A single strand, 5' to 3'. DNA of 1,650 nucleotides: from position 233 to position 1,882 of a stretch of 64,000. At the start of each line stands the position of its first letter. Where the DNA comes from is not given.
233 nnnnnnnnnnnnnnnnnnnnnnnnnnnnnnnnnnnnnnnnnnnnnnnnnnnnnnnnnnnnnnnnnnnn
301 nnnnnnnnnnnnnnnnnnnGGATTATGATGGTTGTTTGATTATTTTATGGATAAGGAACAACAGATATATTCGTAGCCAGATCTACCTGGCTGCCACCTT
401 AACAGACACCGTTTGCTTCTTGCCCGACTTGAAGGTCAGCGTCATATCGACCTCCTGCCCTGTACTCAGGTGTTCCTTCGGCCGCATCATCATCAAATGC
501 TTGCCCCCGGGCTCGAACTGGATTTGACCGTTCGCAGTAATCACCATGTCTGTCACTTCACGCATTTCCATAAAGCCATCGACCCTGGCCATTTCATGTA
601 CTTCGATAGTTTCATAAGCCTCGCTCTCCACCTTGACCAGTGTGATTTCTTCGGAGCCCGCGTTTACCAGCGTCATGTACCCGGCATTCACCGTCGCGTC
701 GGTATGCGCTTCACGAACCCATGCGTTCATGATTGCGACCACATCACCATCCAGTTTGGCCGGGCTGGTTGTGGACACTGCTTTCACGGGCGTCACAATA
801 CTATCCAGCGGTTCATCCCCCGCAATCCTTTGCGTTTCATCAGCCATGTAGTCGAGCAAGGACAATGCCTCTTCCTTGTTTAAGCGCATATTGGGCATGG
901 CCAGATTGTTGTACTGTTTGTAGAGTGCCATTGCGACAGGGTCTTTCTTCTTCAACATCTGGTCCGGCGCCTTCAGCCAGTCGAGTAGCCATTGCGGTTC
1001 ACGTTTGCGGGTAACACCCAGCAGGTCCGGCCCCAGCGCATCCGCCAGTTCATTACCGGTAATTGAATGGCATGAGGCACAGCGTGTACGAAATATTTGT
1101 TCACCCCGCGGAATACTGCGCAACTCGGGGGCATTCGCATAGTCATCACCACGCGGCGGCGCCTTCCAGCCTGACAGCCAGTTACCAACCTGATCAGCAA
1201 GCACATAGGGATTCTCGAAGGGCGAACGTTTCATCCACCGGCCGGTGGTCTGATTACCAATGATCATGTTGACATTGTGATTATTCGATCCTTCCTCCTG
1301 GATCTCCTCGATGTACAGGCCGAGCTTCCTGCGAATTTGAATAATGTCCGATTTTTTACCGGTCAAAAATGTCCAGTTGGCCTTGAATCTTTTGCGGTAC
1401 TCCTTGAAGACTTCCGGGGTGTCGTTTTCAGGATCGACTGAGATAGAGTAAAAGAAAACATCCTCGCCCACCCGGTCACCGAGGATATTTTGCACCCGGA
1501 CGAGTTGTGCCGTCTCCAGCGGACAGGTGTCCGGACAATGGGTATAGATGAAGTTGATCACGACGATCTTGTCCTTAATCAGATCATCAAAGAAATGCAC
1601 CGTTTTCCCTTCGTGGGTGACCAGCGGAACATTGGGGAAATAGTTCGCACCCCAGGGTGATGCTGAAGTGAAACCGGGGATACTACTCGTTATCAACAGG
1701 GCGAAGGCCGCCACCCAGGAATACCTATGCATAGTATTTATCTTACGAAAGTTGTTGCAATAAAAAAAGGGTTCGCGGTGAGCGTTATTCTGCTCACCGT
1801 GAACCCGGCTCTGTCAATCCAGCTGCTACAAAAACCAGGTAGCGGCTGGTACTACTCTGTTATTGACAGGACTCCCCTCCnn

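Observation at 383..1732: Unusual triple-domain fusion Sco + cytochrome c + PCuAC in one periplasmic polypeptide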

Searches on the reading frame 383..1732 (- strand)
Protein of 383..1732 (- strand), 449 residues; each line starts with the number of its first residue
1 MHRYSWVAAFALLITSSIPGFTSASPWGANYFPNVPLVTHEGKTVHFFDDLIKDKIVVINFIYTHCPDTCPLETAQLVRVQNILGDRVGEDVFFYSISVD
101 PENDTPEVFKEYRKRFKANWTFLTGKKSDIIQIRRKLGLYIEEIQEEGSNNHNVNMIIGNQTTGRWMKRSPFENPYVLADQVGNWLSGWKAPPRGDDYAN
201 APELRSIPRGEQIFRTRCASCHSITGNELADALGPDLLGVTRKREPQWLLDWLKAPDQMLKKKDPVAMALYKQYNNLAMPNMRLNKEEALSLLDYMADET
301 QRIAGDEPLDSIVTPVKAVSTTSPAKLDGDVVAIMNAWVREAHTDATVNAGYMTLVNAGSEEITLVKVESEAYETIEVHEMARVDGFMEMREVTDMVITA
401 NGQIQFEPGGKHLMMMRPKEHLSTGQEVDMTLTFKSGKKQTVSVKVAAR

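Call 3: search_protein_families(library=pfam, proteins=[window:383-1732:-], max_evalue=0.1)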
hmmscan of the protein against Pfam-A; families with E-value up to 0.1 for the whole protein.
window:383-1732:- (449 aa): 6 families
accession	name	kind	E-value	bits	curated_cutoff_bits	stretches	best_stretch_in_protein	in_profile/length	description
PF04314.18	PCuAC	-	1.8e-32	111.9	29.4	1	334-442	1-109/109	Copper chaperone PCu(A)C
PF02630.20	SCO1-SenC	-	5.9e-24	85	22.8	1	37-155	6-124/134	SCO1/SenC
PF00034.26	Cytochrom_C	-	1.3e-06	30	21.3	1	209-297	3-87/90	Cytochrome c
PF13442.11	Cytochrome_CBB3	-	0.00011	22.9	27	1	207-296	3-68/68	Cytochrome C oxidase, cbb3-type, subunit III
PF00578.27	AhpC-TSA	-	0.0014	19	26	1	32-131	5-95/124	AhpC/TSA family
PF02167.20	Cytochrom_C1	-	0.025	14.7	22.8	0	205-225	13-33/219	Cytochrome C1 family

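Call 4: search_protein_families(library=ncbifam, proteins=[window:383-1732:-], max_evalue=0.1)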
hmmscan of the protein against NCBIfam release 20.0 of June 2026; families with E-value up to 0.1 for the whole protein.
window:383-1732:- (449 aa): 12 families
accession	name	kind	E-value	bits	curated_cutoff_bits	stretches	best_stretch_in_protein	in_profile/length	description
TIGR02603.1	CxxCH_TIGR02603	domain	5.2e-06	26.5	68.15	1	209-262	5-56/134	putative heme-binding domain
NF050122.1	bc1_QcrC_actin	exception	0.00057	19.3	200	1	203-240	37-72/253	cytochrome bc1 complex diheme cytochrome c subunit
NF011054.0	PRK14486.1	equivalog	0.0017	17.9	447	0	234-324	104-191/294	putative bifunctional cbb3-type cytochrome c oxidase subunit II/cytochrome c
TIGR04485.1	thiosulf_SoxX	equivalog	0.0022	18.6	61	1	217-297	4-76/78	sulfur oxidation c-type cytochrome SoxX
NF040606.1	CytoC_perox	subfamily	0.0066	15.7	150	1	182-228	273-319/524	di-heme-cytochrome C peroxidase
NF045774.1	cytochro_C551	exception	0.0091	15.9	118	1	207-243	39-72/110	cytochrome c551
NF045773.1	cytochro_C550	exception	0.0093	15.9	125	1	209-247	51-86/118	cytochrome c550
NF045930.1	Cytc6PetJCyano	equivalog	0.041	13.8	135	1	208-228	29-49/110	cytochrome c6 PetJ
NF009669.0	PRK13190.1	equivalog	0.051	12.8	261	1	31-174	8-140/203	putative peroxiredoxin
TIGR03045.1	PS_II_C550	equivalog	0.054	13.2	177.75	0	206-226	50-72/159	photosystem II cytochrome c-550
TIGR03872.1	cytochrome_MoxG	equivalog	0.075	13.2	147.8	0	205-237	42-71/133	cytochrome c(L), periplasmic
TIGR00782.1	ccoP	equivalog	0.093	12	179.95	0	199-227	97-127/285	cytochrome-c oxidase, cbb3-type subunit III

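Call 5: find_homologous_proteins(query=window:383-1732:-, max_evalue=0.00001)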
Query window:383-1732:- (449 aa): 5104 proteins with E <= 0.00001 among 8000 candidates; the best 120 are listed.
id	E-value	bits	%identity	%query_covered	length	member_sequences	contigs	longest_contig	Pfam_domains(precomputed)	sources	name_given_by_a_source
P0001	0.0e+0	1036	100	100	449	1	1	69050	PF04314.19,PF02630.21,PF00034.27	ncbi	ncbi:MAG: copper chaperone PCu(A)C [Pseudomonadota bacterium]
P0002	1.5e-281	951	91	100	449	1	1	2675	PF04314.19,PF02630.21,PF00034.27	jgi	jgi:copper(I)-binding protein/cytochrome oxidase Cu insertion factor (SCO1/SenC/PrrC family)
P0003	1.3e-277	939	90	100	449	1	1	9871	PF04314.19,PF02630.21,PF00034.27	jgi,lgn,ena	-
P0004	1.7e-277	938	90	100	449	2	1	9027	PF04314.19,PF02630.21,PF00034.27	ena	-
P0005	3.3e-277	937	90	100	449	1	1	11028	PF04314.19,PF02630.21,PF00034.27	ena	-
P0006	3.4e-273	924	89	100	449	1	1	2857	PF04314.19,PF02630.21,PF00034.27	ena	-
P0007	6.9e-273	923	89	100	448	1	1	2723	PF04314.19,PF02630.21,PF13442.12,PF00034.27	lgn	-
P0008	1.0e-272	922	90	99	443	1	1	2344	PF04314.19,PF02630.21,PF00034.27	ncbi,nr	ncbi:MAG: copper chaperone PCu(A)C [Gammaproteobacteria bacterium]|nr:copper chaperone PCu(A)C [Gamm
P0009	2.3e-272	921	89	100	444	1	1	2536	PF04314.19,PF02630.21,PF00034.27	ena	-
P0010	7.8e-271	916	89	100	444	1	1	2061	PF04314.19,PF02630.21,PF00034.27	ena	-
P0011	7.7e-267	903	88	100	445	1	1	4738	PF04314.19,PF02630.21,PF00034.27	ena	-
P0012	3.9e-266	901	87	100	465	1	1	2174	PF04314.19,PF02630.21,PF00034.27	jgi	jgi:protein SCO1/2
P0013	2.1e-261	885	85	100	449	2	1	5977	PF04314.19,PF02630.21,PF13442.12,PF00034.27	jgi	-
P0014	4.7e-259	877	85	100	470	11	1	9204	PF04314.19,PF02630.21,PF00034.27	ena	-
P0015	9.2e-257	870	84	100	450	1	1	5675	PF04314.19,PF02630.21,PF13442.12,PF00034.27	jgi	-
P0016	2.9e-256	868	83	100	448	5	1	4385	PF04314.19,PF02630.21,PF00034.27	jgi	-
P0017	8.7e-255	863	83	100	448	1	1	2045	PF04314.19,PF02630.21,PF00034.27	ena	-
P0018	1.1e-254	863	81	100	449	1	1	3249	PF04314.19,PF02630.21,PF00034.27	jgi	jgi:copper(I)-binding protein/cytochrome oxidase Cu insertion factor (SCO1/SenC/PrrC family)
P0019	4.3e-253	858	81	100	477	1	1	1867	PF04314.19,PF02630.21,PF13442.12,PF00034.27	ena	-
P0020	4.4e-253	858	84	98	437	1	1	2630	PF04314.19,PF02630.21,PF13442.12,PF00034.27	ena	-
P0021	2.0e-248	842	80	100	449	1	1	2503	PF04314.19,PF02630.21,PF00034.27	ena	-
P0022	2.6e-247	839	80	100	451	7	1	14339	PF04314.19,PF02630.21,PF13442.12,PF00034.27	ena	-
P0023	4.4e-247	838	79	100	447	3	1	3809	PF04314.19,PF02630.21,PF00034.27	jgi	jgi:protein SCO1/2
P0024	3.4e-246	835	79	100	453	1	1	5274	PF04314.19,PF02630.21,PF00034.27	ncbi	-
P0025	4.6e-246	834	80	100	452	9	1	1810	PF04314.19,PF02630.21,PF13442.12,PF00034.27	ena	-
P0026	1.4e-245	833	80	100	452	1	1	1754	PF04314.19,PF02630.21,PF13442.12,PF00034.27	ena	-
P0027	1.9e-244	829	79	100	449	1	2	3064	PF04314.19,PF02630.21,PF13442.12,PF00034.27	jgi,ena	-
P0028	1.9e-244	829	79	100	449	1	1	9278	PF04314.19,PF02630.21,PF13442.12,PF00034.27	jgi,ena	jgi:copper(I)-binding protein/cytochrome oxidase Cu insertion factor (SCO1/SenC/PrrC family)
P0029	3.8e-244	828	79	100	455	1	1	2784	PF04314.19,PF02630.21,PF00034.27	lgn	-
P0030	4.1e-244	828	79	100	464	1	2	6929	PF04314.19,PF02630.21,PF00034.27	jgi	jgi:protein SCO1/2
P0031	6.9e-244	827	79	100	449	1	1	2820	PF04314.19,PF02630.21,PF13442.12,PF00034.27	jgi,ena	-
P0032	1.2e-243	827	79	100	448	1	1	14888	PF04314.19,PF02630.21,PF13442.12,PF00034.27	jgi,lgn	-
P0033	2.2e-243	826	78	100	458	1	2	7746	PF04314.19,PF02630.21,PF00034.27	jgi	jgi:copper(I)-binding protein/cytochrome oxidase Cu insertion factor (SCO1/SenC/PrrC family)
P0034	6.4e-243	824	78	100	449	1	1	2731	PF04314.19,PF02630.21,PF13442.12,PF00034.27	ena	-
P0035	7.3e-243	824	78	100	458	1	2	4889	PF04314.19,PF02630.21,PF13442.12,PF00034.27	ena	-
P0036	1.5e-242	823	79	100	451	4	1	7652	PF04314.19,PF02630.21,PF13442.12,PF00034.27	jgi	jgi:copper(I)-binding protein/cytochrome oxidase Cu insertion factor (SCO1/SenC/PrrC family)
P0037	1.6e-242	823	78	100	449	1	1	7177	PF04314.19,PF02630.21,PF13442.12,PF00034.27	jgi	jgi:copper(I)-binding protein/cytochrome oxidase Cu insertion factor (SCO1/SenC/PrrC family)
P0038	1.6e-242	823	78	100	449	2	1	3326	PF04314.19,PF02630.21,PF13442.12,PF00034.27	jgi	jgi:copper(I)-binding protein/cytochrome oxidase Cu insertion factor (SCO1/SenC/PrrC family)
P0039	7.8e-242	821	78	100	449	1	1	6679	PF04314.19,PF02630.21,PF13442.12,PF00034.27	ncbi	-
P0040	3.1e-241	819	78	100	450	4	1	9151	PF04314.19,PF02630.21,PF00034.27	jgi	jgi:copper(I)-binding protein/cytochrome oxidase Cu insertion factor (SCO1/SenC/PrrC family)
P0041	7.8e-241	817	79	100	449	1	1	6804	PF04314.19,PF02630.21,PF00034.27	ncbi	-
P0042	2.1e-240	816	77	100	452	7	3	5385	PF04314.19,PF02630.21,PF00034.27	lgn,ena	-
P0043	2.3e-240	816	80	99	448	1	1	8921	PF04314.19,PF02630.21,PF00034.27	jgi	jgi:copper(I)-binding protein/cytochrome oxidase Cu insertion factor (SCO1/SenC/PrrC family)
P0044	8.1e-240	814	80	99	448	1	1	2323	PF04314.19,PF02630.21,PF00034.27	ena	-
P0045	1.9e-239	813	78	99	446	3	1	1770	PF04314.19,PF02630.21,PF00034.27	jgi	jgi:copper(I)-binding protein/cytochrome oxidase Cu insertion factor (SCO1/SenC/PrrC family)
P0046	2.1e-239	813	77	100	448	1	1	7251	PF04314.19,PF02630.21,PF00034.27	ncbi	-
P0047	6.4e-239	811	76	100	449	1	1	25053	PF04314.19,PF02630.21,PF00034.27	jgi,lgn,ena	-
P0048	9.3e-239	810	78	100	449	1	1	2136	PF04314.19,PF02630.21,PF00034.27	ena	-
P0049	2.2e-238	809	77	100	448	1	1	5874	PF04314.19,PF02630.21,PF13442.12,PF00034.27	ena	-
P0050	2.6e-238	809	78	100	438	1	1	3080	PF04314.19,PF02630.21,PF00034.27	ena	-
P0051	2.1e-237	806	77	100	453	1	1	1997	PF04314.19,PF02630.21,PF13442.12,PF00034.27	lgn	-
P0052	5.2e-237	805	76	100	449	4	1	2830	PF04314.19,PF02630.21,PF00034.27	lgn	-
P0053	1.1e-236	804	76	100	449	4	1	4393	PF04314.19,PF02630.21,PF00034.27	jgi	jgi:copper(I)-binding protein/cytochrome oxidase Cu insertion factor (SCO1/SenC/PrrC family)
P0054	2.7e-236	802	76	100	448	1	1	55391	PF04314.19,PF02630.21,PF00034.27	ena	-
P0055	2.8e-236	802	77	100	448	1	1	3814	PF04314.19,PF02630.21,PF13442.12,PF00034.27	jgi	-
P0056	9.3e-236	801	76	100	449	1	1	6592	PF04314.19,PF02630.21,PF00034.27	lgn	-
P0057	9.8e-236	800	76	100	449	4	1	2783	PF04314.19,PF02630.21,PF00034.27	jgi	jgi:copper(I)-binding protein/cytochrome oxidase Cu insertion factor (SCO1/SenC/PrrC family)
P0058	1.1e-235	800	76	100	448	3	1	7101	PF04314.19,PF02630.21,PF13442.12,PF00034.27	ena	-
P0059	1.1e-235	800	76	100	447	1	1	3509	PF04314.19,PF02630.21,PF13442.12,PF00034.27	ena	-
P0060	1.4e-235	800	76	100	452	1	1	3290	PF04314.19,PF02630.21,PF00034.27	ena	-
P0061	1.7e-235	800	76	100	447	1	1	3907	PF04314.19,PF02630.21,PF13442.12,PF00034.27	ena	-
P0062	1.8e-235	800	76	100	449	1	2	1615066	PF04314.19,PF02630.21,PF00034.27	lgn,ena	-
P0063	1.8e-235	800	76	100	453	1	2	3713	PF04314.19,PF02630.21,PF00034.27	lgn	-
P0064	2.4e-235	799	79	96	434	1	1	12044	PF04314.19,PF02630.21,PF00034.27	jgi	jgi:copper(I)-binding protein/cytochrome oxidase Cu insertion factor (SCO1/SenC/PrrC family)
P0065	2.7e-235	799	76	99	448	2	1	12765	PF04314.19,PF02630.21,PF00034.27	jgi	jgi:protein SCO1/2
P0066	5.3e-235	798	76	99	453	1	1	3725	PF04314.19,PF02630.21,PF00034.27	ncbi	-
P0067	8.1e-235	797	77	100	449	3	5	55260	PF04314.19,PF02630.21,PF13442.12,PF00034.27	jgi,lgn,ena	-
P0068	1.5e-234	797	77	100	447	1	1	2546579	PF04314.19,PF02630.21,PF13442.12,PF00034.27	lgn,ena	-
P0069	1.6e-234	796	76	100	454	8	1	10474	PF04314.19,PF02630.21,PF00034.27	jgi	jgi:copper(I)-binding protein/cytochrome oxidase Cu insertion factor (SCO1/SenC/PrrC family)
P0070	3.7e-234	795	76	100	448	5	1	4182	PF04314.19,PF02630.21,PF00034.27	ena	-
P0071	9.4e-234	794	77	100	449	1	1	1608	PF04314.19,PF02630.21,PF13442.12,PF00034.27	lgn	-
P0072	1.1e-233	794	76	100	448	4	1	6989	PF04314.19,PF02630.21,PF00034.27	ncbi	-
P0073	1.4e-233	793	77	100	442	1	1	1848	PF04314.19,PF02630.21,PF00034.27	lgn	-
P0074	1.5e-233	793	76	100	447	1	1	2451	PF04314.19,PF02630.21,PF00034.27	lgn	-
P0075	1.6e-233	793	74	100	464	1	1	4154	PF04314.19,PF02630.21,PF13442.12,PF00034.27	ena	-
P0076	7.5e-233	791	76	100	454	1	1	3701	PF04314.19,PF02630.21,PF00034.27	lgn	-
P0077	8.4e-233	791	77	100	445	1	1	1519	PF04314.19,PF02630.21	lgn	-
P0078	1.6e-232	790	76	100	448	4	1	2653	PF04314.19,PF02630.21,PF00578.28,PF13442.12,PF00034.27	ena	-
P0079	2.0e-232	790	76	100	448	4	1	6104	PF04314.19,PF02630.21,PF13442.12,PF00034.27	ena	-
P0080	4.4e-232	788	76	100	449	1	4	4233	PF04314.19,PF02630.21,PF00034.27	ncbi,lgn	-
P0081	4.4e-232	788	76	100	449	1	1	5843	PF04314.19,PF02630.21,PF13442.12,PF00034.27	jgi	jgi:copper(I)-binding protein/cytochrome oxidase Cu insertion factor (SCO1/SenC/PrrC family)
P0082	1.1e-231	787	75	99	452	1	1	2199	PF04314.19,PF02630.21,PF00034.27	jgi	-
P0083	2.3e-231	786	76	100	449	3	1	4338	PF04314.19,PF02630.21,PF13442.12,PF00034.27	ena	-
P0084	2.6e-231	786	75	100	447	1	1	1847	PF04314.19,PF02630.21,PF13442.12,PF00034.27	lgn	-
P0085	8.5e-231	784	75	100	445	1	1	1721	PF04314.19,PF02630.21,PF13442.12,PF00034.27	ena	-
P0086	6.3e-230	781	76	99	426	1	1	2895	PF04314.19,PF02630.21,PF00034.27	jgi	jgi:copper(I)-binding protein/cytochrome oxidase Cu insertion factor (SCO1/SenC/PrrC family)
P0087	8.7e-230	781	76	100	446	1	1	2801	PF04314.19,PF02630.21,PF13442.12,PF00034.27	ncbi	-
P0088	9.4e-230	781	74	100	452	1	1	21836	PF04314.19,PF02630.21,PF13442.12,PF00034.27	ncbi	-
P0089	3.0e-229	779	76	99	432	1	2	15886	PF04314.19,PF02630.21,PF13442.12,PF00034.27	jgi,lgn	-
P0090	3.4e-229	779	75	100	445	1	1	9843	PF04314.19,PF02630.21,PF00034.27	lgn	-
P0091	3.7e-229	779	74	100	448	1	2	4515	PF04314.19,PF02630.21,PF13442.12,PF00034.27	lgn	-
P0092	4.1e-229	779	75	100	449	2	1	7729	PF04314.19,PF02630.21,PF13442.12,PF00034.27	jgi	jgi:copper(I)-binding protein/cytochrome oxidase Cu insertion factor (SCO1/SenC/PrrC family)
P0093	6.5e-229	778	74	100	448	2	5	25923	PF04314.19,PF02630.21,PF00034.27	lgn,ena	-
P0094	6.1e-228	775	74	100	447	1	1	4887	PF04314.19,PF02630.21,PF00034.27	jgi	-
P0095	6.5e-228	775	75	100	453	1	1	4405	PF04314.19,PF02630.21,PF00034.27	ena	-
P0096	8.5e-228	774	74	100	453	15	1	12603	PF04314.19,PF02630.21,PF13442.12,PF00034.27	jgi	-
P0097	3.4e-227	772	90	83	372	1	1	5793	PF04314.19,PF02630.21,PF00034.27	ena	-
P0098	5.8e-227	772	75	100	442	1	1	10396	PF04314.19,PF02630.21,PF13442.12,PF00034.27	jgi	-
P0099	1.4e-226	770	74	100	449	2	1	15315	PF04314.19,PF02630.21,PF00034.27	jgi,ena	-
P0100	4.3e-226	769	76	98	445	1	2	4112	PF04314.19,PF02630.21,PF00578.28,PF13442.12,PF00034.27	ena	-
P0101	1.2e-225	767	73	100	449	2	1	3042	PF04314.19,PF02630.21,PF00034.27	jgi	-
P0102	1.7e-225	767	74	100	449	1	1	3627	PF04314.19,PF02630.21,PF00034.27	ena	-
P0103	4.2e-225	765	73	100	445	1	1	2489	PF04314.19,PF02630.21,PF13442.12,PF00034.27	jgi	jgi:copper(I)-binding protein/cytochrome oxidase Cu insertion factor (SCO1/SenC/PrrC family)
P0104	4.6e-225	765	75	100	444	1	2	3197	PF04314.19,PF02630.21,PF13442.12,PF00034.27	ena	-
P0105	4.8e-225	765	74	99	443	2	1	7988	PF04314.19,PF02630.21,PF13442.12,PF00034.27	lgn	-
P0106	6.0e-225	765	74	100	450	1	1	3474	PF04314.19,PF02630.21,PF13442.12,PF00034.27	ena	-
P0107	6.4e-225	765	74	100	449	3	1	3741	PF04314.19,PF02630.21,PF13442.12,PF00034.27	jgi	jgi:copper(I)-binding protein/cytochrome oxidase Cu insertion factor (SCO1/SenC/PrrC family)/cytochr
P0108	1.0e-224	764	73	100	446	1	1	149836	PF04314.19,PF02630.21,PF00034.27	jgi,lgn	jgi:copper(I)-binding protein/cytochrome oxidase Cu insertion factor (SCO1/SenC/PrrC family)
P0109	1.2e-224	764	74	100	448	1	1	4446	PF04314.19,PF02630.21,PF13442.12,PF00034.27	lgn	-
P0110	1.3e-224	764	74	100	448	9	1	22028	PF04314.19,PF02630.21,PF00034.27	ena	-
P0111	1.5e-224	764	73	100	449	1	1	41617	PF04314.19,PF02630.21,PF13442.12,PF00034.27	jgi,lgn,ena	-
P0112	1.6e-224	763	73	100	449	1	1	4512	PF04314.19,PF02630.21,PF13442.12,PF00034.27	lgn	-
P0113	1.6e-224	763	74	100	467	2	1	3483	PF04314.19,PF02630.21,PF13442.12,PF00034.27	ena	-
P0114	1.7e-224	763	73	100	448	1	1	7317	PF04314.19,PF02630.21,PF00034.27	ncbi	-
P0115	6.4e-224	762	72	99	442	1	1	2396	PF04314.19,PF02630.21,PF13442.12,PF00034.27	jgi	jgi:copper(I)-binding protein/cytochrome oxidase Cu insertion factor (SCO1/SenC/PrrC family)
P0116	7.3e-224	761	75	98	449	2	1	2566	PF04314.19,PF02630.21,PF13442.12,PF00034.27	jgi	-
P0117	1.0e-223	761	72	100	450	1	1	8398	PF04314.19,PF02630.21,PF00034.27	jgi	jgi:copper(I)-binding protein/cytochrome oxidase Cu insertion factor (SCO1/SenC/PrrC family)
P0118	1.3e-223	760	72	100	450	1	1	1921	PF04314.19,PF02630.21,PF13442.12,PF00034.27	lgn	-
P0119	2.0e-223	760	74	100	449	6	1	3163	PF04314.19,PF02630.21,PF13442.12,PF00034.27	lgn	-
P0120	2.1e-223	760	74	100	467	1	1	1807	PF04314.19,PF02630.21,PF13442.12,PF00034.27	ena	-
